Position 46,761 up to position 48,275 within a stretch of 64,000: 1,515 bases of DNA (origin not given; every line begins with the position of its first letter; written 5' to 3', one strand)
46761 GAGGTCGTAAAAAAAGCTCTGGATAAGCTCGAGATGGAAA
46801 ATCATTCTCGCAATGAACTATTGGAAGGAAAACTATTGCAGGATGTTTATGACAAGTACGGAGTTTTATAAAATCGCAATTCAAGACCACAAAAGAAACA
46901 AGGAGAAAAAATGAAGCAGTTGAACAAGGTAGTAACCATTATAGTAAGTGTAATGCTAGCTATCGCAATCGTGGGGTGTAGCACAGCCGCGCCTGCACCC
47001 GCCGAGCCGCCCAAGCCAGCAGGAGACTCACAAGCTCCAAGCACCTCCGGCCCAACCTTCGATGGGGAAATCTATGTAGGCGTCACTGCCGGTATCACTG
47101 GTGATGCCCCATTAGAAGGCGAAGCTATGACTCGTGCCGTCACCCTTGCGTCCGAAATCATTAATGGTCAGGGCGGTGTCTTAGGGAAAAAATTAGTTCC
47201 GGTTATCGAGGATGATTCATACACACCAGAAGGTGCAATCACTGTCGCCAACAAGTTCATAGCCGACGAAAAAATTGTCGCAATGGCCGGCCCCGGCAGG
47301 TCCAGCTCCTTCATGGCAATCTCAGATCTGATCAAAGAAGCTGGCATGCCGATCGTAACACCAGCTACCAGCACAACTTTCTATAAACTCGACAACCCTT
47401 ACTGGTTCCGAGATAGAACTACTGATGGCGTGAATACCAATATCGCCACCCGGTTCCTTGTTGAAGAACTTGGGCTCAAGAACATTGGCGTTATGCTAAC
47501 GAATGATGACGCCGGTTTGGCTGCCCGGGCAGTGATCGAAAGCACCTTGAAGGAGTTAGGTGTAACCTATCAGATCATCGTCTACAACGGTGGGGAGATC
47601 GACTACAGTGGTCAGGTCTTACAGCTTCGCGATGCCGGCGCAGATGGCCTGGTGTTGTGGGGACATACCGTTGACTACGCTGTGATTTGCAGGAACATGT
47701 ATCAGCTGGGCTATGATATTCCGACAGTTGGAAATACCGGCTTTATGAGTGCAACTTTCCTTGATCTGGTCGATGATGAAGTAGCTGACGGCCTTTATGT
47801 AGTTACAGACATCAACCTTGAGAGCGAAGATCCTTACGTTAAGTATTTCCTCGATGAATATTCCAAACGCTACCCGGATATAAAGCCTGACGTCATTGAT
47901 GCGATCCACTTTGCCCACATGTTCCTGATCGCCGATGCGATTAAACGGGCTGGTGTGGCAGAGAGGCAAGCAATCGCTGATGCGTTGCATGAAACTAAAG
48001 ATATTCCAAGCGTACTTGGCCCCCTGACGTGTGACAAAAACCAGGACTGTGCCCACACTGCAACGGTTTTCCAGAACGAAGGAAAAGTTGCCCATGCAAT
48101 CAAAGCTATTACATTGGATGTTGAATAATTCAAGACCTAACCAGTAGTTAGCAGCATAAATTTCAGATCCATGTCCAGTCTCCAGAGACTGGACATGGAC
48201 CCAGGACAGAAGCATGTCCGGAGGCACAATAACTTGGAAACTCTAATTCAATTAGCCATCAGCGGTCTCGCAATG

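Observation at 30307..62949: Shared extreme C-terminal tail [FY][LM]P[LV][IV]x[RK]-stop on four different secreted proteins: a candidate short sorting or processing tag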

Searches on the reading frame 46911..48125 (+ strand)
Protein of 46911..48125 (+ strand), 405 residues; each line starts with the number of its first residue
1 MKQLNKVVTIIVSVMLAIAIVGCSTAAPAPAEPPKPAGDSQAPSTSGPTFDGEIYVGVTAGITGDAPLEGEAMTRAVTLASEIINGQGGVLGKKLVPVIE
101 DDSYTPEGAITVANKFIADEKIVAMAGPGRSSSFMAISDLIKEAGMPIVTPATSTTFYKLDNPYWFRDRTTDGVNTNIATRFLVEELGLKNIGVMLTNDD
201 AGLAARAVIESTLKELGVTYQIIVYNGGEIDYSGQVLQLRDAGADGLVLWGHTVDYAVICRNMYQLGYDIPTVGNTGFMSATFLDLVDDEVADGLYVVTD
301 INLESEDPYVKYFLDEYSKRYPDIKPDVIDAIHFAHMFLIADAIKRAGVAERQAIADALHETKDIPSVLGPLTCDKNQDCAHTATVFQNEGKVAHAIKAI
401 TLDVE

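Call 28: find_encoding_contigs(protein=window:46911-48125:+, flank=10000, max_places=2)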
Protein window:46911-48125:+ (405 aa): 4 contigs read that carry it; 1 place shown.
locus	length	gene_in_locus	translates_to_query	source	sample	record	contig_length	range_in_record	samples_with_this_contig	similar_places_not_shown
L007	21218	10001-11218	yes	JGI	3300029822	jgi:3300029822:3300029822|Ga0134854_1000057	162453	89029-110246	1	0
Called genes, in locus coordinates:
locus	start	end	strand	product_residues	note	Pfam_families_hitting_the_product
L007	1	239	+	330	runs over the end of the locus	PF25852:DUF6242_C (faint), PF14870:PSII_BNR (faint), PF13810:DUF4185 (faint), PF02012:BNR (faint), PF15902:Sortilin-Vps10 (weak)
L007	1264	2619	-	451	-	PF03721:UDPG_MGDP_dh_N, PF03807:F420_oxidored (faint), PF00984:UDPG_MGDP_dh, PF03720:UDPG_MGDP_dh_C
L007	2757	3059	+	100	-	PF09862:DUF2089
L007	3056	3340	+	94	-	-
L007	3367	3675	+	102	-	-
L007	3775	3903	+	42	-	-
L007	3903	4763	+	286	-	PF00294:PfkB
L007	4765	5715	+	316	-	PF01380:SIS (weak)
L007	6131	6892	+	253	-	PF09339:HTH_IclR, PF01614:IclR_C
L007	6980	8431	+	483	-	PF02746:MR_MLE_N, PF13378:MR_MLE_C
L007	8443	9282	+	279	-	PF04909:Amidohydro_2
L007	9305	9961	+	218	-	PF03737:RraA-like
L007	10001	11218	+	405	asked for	PF13433:Peripla_BP_5 (faint), PF13458:Peripla_BP_6, PF01094:ANF_receptor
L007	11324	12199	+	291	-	PF02653:BPD_transp_2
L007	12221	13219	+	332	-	PF02653:BPD_transp_2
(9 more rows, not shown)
